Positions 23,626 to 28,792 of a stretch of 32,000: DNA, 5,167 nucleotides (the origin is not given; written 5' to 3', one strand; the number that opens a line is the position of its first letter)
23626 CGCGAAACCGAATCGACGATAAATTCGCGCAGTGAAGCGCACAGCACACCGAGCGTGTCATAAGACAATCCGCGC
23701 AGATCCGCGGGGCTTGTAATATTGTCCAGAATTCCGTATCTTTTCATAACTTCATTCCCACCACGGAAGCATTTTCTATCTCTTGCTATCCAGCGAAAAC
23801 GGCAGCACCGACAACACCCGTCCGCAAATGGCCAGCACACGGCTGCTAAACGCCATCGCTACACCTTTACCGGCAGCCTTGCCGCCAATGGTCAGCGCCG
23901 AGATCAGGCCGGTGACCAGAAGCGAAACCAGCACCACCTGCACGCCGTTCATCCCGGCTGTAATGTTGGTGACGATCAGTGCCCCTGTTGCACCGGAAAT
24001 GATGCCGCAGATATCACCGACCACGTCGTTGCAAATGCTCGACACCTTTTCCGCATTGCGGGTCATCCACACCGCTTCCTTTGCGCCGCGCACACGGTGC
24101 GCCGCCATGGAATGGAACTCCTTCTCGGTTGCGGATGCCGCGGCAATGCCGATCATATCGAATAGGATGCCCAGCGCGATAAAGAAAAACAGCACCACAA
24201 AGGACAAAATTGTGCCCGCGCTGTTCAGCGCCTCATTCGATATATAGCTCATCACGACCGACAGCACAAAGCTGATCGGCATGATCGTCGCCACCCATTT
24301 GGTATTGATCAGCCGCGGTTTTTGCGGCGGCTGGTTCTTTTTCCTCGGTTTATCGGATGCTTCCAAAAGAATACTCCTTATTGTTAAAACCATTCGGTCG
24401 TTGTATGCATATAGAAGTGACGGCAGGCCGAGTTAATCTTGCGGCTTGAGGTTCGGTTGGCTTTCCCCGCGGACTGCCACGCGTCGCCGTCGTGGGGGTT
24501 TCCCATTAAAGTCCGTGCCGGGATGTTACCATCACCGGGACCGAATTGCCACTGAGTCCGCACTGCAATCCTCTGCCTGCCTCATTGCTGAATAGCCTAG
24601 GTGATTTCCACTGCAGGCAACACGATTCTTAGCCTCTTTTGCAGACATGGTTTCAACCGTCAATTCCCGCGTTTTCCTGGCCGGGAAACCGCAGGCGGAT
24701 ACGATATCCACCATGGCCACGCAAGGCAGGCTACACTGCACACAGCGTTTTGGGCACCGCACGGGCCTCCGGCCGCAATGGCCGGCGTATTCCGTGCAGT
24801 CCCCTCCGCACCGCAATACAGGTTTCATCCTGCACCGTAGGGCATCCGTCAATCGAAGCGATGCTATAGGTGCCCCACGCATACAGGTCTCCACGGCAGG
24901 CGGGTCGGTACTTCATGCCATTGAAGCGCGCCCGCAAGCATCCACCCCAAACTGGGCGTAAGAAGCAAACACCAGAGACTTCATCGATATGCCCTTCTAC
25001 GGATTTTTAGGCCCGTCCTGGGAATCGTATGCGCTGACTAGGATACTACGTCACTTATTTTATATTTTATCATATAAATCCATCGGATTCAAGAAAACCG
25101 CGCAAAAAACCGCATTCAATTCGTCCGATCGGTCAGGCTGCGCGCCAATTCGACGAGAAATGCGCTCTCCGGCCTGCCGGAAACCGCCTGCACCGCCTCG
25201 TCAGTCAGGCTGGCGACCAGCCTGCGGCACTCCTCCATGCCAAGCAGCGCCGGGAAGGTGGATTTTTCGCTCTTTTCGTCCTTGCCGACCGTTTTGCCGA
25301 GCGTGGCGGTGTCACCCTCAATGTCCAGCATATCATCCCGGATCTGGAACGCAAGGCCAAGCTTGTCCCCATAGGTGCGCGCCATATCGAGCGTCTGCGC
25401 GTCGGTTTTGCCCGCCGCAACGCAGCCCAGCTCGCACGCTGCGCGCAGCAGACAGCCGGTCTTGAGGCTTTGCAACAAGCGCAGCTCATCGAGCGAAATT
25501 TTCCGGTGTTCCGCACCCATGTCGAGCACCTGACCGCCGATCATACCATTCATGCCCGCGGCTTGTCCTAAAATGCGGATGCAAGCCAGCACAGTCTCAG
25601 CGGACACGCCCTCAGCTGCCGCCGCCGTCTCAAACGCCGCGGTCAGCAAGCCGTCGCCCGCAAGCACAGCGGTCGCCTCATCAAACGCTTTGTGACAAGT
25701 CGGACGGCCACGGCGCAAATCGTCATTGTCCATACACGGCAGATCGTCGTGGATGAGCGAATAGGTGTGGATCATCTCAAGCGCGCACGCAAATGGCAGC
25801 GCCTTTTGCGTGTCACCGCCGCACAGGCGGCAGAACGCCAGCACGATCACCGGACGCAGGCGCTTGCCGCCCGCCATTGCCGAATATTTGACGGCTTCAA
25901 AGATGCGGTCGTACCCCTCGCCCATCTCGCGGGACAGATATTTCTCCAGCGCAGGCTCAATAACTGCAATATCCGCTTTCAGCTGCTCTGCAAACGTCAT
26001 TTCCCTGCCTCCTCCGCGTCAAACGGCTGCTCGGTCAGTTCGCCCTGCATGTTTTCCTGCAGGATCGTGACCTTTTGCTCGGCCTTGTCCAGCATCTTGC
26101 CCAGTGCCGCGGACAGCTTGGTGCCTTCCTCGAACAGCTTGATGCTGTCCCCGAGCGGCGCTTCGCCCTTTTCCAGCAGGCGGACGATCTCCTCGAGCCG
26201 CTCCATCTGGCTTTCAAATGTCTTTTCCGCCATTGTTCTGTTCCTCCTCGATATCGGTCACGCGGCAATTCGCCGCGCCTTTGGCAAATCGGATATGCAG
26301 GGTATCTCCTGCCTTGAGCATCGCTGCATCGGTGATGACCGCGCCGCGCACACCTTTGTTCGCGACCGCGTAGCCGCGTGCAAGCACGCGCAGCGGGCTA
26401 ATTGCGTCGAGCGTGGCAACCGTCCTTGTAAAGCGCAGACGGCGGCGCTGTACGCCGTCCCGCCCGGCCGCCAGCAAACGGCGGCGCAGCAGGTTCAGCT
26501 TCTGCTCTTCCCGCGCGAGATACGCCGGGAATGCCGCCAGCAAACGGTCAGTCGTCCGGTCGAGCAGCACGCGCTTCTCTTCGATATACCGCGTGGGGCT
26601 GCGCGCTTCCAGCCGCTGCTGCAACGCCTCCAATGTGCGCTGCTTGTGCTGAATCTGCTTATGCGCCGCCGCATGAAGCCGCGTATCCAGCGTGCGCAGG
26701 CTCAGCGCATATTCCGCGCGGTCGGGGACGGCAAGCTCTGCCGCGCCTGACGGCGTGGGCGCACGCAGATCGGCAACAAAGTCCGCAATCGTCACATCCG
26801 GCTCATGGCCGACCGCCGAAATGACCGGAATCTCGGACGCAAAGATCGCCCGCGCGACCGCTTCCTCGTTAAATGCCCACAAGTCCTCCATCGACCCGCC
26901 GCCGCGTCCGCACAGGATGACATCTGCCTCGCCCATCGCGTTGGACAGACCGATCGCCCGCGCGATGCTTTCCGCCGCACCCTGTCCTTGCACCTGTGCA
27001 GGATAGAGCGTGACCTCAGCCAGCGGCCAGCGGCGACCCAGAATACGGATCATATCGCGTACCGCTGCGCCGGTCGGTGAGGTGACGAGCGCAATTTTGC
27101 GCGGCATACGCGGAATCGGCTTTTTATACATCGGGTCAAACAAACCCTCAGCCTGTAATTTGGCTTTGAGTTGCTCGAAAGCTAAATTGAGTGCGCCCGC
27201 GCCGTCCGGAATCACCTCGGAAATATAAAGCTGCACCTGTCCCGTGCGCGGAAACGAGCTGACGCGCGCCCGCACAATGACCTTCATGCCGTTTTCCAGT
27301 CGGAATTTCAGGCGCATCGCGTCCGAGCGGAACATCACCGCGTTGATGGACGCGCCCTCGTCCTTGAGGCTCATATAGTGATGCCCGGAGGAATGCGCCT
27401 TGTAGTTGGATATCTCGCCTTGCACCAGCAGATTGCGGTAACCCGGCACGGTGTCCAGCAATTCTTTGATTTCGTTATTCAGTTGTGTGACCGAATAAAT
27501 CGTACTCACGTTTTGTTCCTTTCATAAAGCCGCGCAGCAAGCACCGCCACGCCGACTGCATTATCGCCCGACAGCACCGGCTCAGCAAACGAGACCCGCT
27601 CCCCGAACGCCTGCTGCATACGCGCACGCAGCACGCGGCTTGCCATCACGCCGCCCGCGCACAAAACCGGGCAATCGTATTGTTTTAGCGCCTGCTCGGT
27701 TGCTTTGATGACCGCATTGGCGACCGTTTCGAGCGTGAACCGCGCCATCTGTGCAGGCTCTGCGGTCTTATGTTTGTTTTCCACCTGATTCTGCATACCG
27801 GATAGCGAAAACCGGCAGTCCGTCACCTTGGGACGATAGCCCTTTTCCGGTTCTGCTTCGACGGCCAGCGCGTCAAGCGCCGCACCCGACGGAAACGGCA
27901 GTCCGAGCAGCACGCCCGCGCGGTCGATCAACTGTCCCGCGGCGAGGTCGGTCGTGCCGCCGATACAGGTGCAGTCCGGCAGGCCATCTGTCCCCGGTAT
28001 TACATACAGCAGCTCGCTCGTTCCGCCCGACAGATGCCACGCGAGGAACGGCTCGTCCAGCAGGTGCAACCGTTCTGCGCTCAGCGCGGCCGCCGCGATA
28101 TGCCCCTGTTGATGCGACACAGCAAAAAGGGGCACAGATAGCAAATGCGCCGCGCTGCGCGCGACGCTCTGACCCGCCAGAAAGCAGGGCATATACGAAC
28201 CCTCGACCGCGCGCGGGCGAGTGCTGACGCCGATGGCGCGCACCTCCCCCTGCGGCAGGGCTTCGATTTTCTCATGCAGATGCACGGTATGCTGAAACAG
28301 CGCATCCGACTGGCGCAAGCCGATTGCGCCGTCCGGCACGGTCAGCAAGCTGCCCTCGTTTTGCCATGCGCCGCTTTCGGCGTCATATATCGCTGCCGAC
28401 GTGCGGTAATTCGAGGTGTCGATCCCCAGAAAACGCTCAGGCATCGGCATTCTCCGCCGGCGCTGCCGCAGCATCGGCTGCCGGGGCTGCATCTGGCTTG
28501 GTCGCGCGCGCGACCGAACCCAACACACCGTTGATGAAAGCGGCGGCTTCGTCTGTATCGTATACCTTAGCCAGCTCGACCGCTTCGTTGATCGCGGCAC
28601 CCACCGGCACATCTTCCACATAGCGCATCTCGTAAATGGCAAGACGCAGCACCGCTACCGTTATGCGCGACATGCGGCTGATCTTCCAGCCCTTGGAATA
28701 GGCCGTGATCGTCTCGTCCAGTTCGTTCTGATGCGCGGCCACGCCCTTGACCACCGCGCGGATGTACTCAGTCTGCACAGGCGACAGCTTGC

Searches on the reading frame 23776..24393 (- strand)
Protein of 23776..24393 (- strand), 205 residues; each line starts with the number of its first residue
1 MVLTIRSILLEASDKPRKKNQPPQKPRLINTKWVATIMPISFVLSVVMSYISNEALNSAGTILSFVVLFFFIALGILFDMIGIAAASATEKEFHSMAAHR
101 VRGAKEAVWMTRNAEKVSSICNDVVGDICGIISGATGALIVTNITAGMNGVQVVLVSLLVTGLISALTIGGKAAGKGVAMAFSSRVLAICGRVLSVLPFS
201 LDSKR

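Call 4: search_protein_families(library=pfam, proteins=[window:23776-24393:-])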
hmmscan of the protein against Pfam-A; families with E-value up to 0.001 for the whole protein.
window:23776-24393:- (205 aa): 1 family
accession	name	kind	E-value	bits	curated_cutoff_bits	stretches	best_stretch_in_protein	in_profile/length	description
PF01595.25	CNNM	-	0.00036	20.7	28.4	1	67-197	2-127/181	Cyclin M transmembrane N-terminal domain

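Call 7: search_protein_families(library=ncbifam, proteins=[window:23776-24366:-])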
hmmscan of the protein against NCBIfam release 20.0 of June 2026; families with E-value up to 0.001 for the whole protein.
window:23776-24366:- (196 aa): 0 families

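Call 10: find_related_loci(query=window:23776-24366:-, collection=genome_contigs, flank=2500)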
Query window:23776-24366:- (196 aa) in genome_contigs; peptide patterns used: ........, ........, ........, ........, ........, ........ (x = any residue, [..] = any of these).
148 stretches matched a pattern; 53 encode a relative of the query (tblastn E <= 1e-3); 52 distinct loci.
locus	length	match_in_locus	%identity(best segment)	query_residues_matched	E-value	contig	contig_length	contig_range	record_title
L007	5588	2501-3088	99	1-196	5e-128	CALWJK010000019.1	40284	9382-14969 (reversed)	MAG: uncultured Agathobaculum sp. isolate BRZ_ID__bin31 genome assembly, contig: BRZ_ID__NODE_1456_length_40284_cov_5.26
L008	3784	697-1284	97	1-196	8e-128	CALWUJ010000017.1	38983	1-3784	MAG: uncultured Agathobaculum sp. isolate BRZ_BH__bin93 genome assembly, contig: BRZ_BH__NODE_981_length_38983_cov_9.582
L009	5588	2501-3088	96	1-196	7e-126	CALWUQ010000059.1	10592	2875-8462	MAG: uncultured Agathobaculum sp. isolate BRZ_DD__bin74 genome assembly, contig: BRZ_DD__NODE_5285_length_10592_cov_3.95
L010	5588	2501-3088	95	1-196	1e-124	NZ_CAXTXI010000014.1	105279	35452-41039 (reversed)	Agathobaculum sp. Marseille-P7918 isolate CC00995 CC00995_14_NODE_14_length_105279_cov_129.723798, whole genome shotgun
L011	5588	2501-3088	95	1-196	9e-125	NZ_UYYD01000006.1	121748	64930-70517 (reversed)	Agathobaculum sp. Marseille-P7918, whole genome shotgun sequence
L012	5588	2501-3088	95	1-196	5e-124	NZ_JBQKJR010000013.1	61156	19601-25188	Agathobaculum sp. LCP25S3_E8 contig00013, whole genome shotgun sequence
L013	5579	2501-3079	90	4-196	3e-117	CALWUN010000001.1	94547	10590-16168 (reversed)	MAG: uncultured Agathobaculum sp. isolate BRZ_N__bin8 genome assembly, contig: BRZ_N__NODE_631_length_94547_cov_5.793829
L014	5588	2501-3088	95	1-196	8e-117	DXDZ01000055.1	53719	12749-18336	MAG TPA_asm: Candidatus Agathobaculum merdipullorum isolate CHK149-1869 CHK149__C272191_L53719_SAMEA104467432, whole gen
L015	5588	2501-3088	94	1-196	4e-116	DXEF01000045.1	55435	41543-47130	MAG TPA_asm: Candidatus Agathobaculum pullicola isolate 2940 CHK58__C473561_L55435_SAMEA104467247, whole genome shotgun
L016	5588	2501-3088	85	1-196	6e-112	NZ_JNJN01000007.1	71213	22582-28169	Agathobaculum desmolans ATCC 43058 T363DRAFT_scaffold00007.7_C, whole genome shotgun sequence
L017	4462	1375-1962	91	1-196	2e-111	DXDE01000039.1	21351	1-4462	MAG TPA_asm: Candidatus Agathobaculum merdavium isolate ChiBcec15-6302 ChiBcec15__C40117_L21351_SAMN08010102, whole geno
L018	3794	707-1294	89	1-196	3e-111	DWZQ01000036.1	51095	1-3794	MAG TPA_asm: Candidatus Agathobaculum intestinipullorum isolate ChiBcec16-9926 ChiBcec16__C114276_L51095_SAMN08010103, w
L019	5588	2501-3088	83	1-196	8e-110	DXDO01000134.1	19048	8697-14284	MAG TPA_asm: Candidatus Agathobaculum merdigallinarum isolate ChiSjej1B19-3834 ChiSjej1B19M5__C191766_L19048_SAMN0800993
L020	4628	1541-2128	83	1-196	7e-110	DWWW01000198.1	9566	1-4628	MAG TPA_asm: Candidatus Agathobaculum intestinigallinarum isolate ChiGjej6B6-20540 ChiGjej6B6M5__C384748_L9566_SAMN08009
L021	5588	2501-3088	81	1-196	3e-108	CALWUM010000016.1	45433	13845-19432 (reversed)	MAG: uncultured Agathobaculum sp. isolate BRZ_HT__bin4 genome assembly, contig: BRZ_HT__NODE_1292_length_45433_cov_17.71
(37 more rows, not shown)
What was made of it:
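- On OLE RNA (RF01071): Call 10: the closest OapA (99%) and flanks are from Agathobaculum MAGs and isolates.
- Host: call 10 (OapA 99% identical to an Agathobaculum MAG).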

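Call 37: search_solved_structures(query=window:23776-24366:-, max_evalue=10)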
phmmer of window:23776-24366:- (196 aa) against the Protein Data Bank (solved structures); distinct sequences matched with E-value up to 10: 0.
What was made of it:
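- On OapA: There is no NCBIfam model (call 7) and no PDB sequence match (call 37).
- Tried and rejected: NCBIfam has no model for OapA (call 7) and the PDB sequence search gave nothing (call 37).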

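Call 52: find_encoding_contigs(protein=window:23779-24366:-, flank=1200, max_places=10)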
Protein seq(196 aa) (196 aa): 7 contigs read that carry it; 5 places shown.
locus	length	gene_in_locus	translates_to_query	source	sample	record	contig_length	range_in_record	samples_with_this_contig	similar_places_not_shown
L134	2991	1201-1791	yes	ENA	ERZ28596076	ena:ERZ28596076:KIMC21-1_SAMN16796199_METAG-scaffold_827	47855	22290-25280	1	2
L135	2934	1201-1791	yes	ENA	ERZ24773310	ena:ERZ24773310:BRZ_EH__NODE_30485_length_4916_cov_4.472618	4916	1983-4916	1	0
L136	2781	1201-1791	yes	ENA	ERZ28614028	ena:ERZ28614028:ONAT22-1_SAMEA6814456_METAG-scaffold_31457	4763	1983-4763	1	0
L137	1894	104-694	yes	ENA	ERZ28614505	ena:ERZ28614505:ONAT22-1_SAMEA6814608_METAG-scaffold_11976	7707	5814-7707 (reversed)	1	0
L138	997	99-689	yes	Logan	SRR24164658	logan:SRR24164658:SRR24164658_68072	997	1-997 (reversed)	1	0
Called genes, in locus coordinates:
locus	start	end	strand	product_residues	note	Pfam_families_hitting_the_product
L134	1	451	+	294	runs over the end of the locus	PF00348:polyprenyl_synt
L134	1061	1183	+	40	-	-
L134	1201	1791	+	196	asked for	-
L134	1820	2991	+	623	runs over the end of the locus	PF13292:DXP_synthase_N, PF00456:Transketolase_N (weak), PF02779:Transket_pyr, PF02780:Transketolase_C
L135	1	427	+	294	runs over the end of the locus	PF00348:polyprenyl_synt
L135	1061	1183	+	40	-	-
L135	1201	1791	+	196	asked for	-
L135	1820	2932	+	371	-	?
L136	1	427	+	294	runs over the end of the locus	PF00348:polyprenyl_synt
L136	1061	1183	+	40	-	-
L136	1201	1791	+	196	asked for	-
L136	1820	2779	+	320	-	?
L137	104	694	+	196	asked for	-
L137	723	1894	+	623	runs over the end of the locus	PF13292:DXP_synthase_N, PF00456:Transketolase_N (weak), PF02779:Transket_pyr, PF02780:Transketolase_C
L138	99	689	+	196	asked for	-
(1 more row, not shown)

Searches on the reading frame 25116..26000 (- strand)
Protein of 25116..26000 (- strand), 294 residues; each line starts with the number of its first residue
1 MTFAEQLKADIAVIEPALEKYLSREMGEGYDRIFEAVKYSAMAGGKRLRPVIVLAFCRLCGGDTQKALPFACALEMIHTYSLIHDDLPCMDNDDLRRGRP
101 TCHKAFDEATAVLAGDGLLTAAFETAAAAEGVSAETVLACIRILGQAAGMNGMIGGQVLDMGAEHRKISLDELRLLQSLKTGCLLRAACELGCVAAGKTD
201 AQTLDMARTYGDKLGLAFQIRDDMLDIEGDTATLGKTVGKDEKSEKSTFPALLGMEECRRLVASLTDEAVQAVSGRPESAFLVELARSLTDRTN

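Call 4: search_protein_families(library=pfam, proteins=[window:25116-26000:-])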
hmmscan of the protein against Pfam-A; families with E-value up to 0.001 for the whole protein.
window:25116-26000:- (294 aa): 1 family
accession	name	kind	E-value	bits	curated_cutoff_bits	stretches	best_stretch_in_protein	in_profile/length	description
PF00348.22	polyprenyl_synt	-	1.7e-60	204.8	27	1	33-260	4-224/251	Polyprenyl synthetase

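Call 7: search_protein_families(library=ncbifam, proteins=[window:25116-26000:-])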
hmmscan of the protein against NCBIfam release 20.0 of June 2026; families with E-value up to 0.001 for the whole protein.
window:25116-26000:- (294 aa): 16 families
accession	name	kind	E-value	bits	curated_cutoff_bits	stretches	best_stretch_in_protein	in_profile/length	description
NF045485.1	FPPsyn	subfamily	3.3e-100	335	275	1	11-293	5-287/288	farnesyl diphosphate synthase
NF045685.1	GGPPSynCrtE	equivalog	4.9e-88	294.9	460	1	4-293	4-292/293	geranylgeranyl diphosphate synthase CrtE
NF007877.0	PRK10581.1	equivalog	6.8e-78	261.9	321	1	1-276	1-277/299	(2E,6E)-farnesyl diphosphate synthase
NF041169.1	f2_encap_cargo4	exception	1e-59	202.5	450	1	41-267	46-265/334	family 2 encapsulin nanocompartment cargo protein polyprenyl transferase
NF040698.1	IdsA_Meth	equivalog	1.9e-56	191.6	468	1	5-257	5-252/328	short chain isoprenyl diphosphate synthase IdsA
NF041003.1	GGPP_syn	equivalog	1.1e-47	162.8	500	1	11-257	10-249/326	geranylgeranyl diphosphate synthase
TIGR02748.1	GerC3_HepT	equivalog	5.2e-38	130.9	456.55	1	5-261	7-248/319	heptaprenyl diphosphate synthase component II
NF045549.1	GGPPsyn_IdsB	equivalog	6e-38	130.8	475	1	42-255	62-269/346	geranylgeranyl diphosphate synthase IdsB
NF040789.2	gerfarn_diphsyn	equivalog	1.1e-36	126.7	560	1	31-260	32-272/345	geranylfarnesyl diphosphate synthase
NF045628.1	HxpDPsynlarge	equivalog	9e-35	120.2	500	1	19-266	9-246/311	hexaprenyl-diphosphate synthase large subunit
NF008140.0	PRK10888.1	equivalog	2.2e-33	115.9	412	1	38-276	37-265/323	octaprenyl diphosphate synthase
TIGR02749.1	prenyl_cyano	equivalog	5.3e-33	114.4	383.2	1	18-265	17-257/322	solanesyl diphosphate synthase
NF042417.1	NPPPS_Mycobact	equivalog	5.4e-29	101.3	600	1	3-258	18-259/335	nonaprenyl/(2E,6E)-farnesyl/geranylgeranyl diphosphat synthase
NF040627.1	GFPS_Meth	equivalog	1.5e-25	90.2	600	1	36-227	31-210/285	geranylfarnesyl diphosphate synthase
NF042416.1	GFPPS_Mycobact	equivalog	6.5e-24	84.6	600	1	25-249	22-261/350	bifunctional (2E,6E)-farnesyl/geranyl diphosphate synthase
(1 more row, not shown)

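Call 9: find_encoding_contigs(protein=window:25116-26000:-, flank=3000, max_places=6)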
Protein window:25116-26000:- (294 aa): 8 contigs read that carry it; 6 places shown.
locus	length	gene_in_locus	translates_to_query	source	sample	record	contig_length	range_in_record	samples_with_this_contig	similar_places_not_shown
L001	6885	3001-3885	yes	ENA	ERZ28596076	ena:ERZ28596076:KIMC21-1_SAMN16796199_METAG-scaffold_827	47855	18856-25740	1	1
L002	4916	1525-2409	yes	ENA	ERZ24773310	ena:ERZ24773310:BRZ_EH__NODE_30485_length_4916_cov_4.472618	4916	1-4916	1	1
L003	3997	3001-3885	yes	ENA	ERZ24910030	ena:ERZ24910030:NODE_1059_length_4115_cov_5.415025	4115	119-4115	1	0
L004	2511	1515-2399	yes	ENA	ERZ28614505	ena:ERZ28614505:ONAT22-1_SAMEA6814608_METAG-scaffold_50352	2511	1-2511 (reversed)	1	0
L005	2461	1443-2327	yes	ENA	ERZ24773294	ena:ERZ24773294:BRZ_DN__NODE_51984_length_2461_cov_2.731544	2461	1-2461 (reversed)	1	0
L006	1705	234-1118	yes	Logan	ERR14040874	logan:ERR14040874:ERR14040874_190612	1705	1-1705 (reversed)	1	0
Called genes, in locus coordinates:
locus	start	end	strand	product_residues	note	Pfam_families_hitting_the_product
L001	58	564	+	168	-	PF01029:NusB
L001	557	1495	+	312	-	PF00814:TsaD, PF22521:HypF_C_2 (weak)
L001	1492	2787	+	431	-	PF13742:tRNA_anti_2, PF01336:tRNA_anti-codon, PF02601:Exonuc_VII_L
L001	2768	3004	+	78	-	PF02609:Exonuc_VII_S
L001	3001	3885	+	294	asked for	PF00348:polyprenyl_synt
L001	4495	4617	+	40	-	-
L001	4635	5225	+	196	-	-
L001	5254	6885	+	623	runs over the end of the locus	PF13292:DXP_synthase_N, PF00456:Transketolase_N (weak), PF02779:Transket_pyr, PF02780:Transketolase_C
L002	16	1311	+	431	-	PF13742:tRNA_anti_2, PF01336:tRNA_anti-codon, PF02601:Exonuc_VII_L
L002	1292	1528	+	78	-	PF02609:Exonuc_VII_S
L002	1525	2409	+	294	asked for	PF00348:polyprenyl_synt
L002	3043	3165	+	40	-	-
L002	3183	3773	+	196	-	-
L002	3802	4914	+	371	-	?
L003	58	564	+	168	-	PF01029:NusB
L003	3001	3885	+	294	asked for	PF00348:polyprenyl_synt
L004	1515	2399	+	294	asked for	PF00348:polyprenyl_synt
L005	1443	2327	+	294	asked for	PF00348:polyprenyl_synt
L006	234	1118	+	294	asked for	PF00348:polyprenyl_synt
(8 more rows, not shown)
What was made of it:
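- A 40-aa gene is called there in public assemblies (calls 9, 52).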

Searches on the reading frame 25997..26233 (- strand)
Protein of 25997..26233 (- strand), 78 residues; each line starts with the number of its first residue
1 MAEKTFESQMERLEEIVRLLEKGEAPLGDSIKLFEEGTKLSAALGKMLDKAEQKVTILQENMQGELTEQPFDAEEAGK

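Call 4: search_protein_families(library=pfam, proteins=[window:25997-26233:-])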
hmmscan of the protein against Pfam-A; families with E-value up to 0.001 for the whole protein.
window:25997-26233:- (78 aa): 1 family
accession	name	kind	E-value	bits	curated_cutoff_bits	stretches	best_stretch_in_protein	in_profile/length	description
PF02609.21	Exonuc_VII_S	-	1.6e-19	70.1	24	1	6-56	1-51/52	Exonuclease VII small subunit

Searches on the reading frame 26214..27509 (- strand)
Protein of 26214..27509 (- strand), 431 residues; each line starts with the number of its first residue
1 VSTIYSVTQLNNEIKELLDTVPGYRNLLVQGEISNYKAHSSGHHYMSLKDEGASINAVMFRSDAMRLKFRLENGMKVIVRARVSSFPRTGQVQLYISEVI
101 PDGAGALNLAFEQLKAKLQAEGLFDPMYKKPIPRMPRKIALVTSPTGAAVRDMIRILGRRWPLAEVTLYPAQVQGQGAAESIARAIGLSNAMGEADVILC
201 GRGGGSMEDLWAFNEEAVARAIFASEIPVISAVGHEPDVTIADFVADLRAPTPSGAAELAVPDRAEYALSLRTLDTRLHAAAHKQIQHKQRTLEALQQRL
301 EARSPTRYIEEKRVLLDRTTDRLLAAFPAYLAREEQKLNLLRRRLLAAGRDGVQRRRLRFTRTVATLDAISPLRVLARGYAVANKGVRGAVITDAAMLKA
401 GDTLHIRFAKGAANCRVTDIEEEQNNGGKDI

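Call 4: search_protein_families(library=pfam, proteins=[window:26214-27509:-])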
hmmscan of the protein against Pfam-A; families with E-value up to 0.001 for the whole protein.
window:26214-27509:- (431 aa): 3 families
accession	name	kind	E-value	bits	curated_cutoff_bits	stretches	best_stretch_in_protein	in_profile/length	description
PF02601.20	Exonuc_VII_L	-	4.5e-100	335.6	35.9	1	123-415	1-314/315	Exonuclease VII, large subunit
PF13742.12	tRNA_anti_2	-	1.6e-29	102.4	27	1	5-99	1-94/95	OB-fold nucleic acid binding domain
PF01336.31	tRNA_anti-codon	-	1.6e-11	44.4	27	1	29-100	3-73/75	OB-fold nucleic acid binding domain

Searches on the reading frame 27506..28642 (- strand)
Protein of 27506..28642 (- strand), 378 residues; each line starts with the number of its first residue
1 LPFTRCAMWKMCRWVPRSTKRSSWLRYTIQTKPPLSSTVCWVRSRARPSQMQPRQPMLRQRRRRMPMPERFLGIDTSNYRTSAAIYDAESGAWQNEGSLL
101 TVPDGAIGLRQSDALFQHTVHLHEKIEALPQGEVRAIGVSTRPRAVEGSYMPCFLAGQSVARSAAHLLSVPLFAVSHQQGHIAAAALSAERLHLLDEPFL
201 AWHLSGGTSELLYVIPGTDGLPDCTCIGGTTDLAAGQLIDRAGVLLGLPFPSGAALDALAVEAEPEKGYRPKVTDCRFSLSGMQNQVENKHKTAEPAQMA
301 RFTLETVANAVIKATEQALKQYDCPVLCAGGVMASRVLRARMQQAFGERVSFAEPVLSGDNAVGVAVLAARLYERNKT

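Call 4: search_protein_families(library=pfam, proteins=[window:27506-28642:-])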
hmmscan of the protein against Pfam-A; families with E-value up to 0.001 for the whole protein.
window:27506-28642:- (378 aa): 2 families
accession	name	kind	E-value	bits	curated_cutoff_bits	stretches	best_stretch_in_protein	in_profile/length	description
PF00814.31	TsaD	-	2.9e-24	86.6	24.8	1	148-365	61-262/264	tRNA N6-adenosine threonylcarbamoyltransferase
PF22521.2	HypF_C_2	-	5.7e-06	26.7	27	1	254-356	121-230/241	Carbamoyltransferase, Kae1-like Domain, second subdomain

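Call 7: search_protein_families(library=ncbifam, proteins=[window:27506-28642:-])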
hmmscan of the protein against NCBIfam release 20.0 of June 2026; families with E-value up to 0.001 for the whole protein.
window:27506-28642:- (378 aa): 4 families
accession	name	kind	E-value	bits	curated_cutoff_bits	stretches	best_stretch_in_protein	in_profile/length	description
TIGR03723.1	T6A_TsaD_YgjD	equivalog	7.9e-33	113.9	296.1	1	133-372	70-312/314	tRNA (adenosine(37)-N6)-threonylcarbamoyltransferase complex transferase subunit TsaD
TIGR00329.1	gcp_kae1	subfamily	7.6e-30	104.2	207.8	1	72-364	1-303/305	tRNA (adenosine(37)-N6)-threonylcarbamoyltransferase complex transferase subunit TsaD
TIGR03722.2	arch_KAE1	equivalog_domain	4.5e-22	78.6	375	1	72-376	2-300/323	KEOPS complex N(6)-L-threonylcarbamoyladenine synthase Kae1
NF007174.0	PRK09605.1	equivalog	1.4e-18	66.7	447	1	70-377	2-303/535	bifunctional N(6)-L-threonylcarbamoyladenine synthase/serine/threonine protein kinase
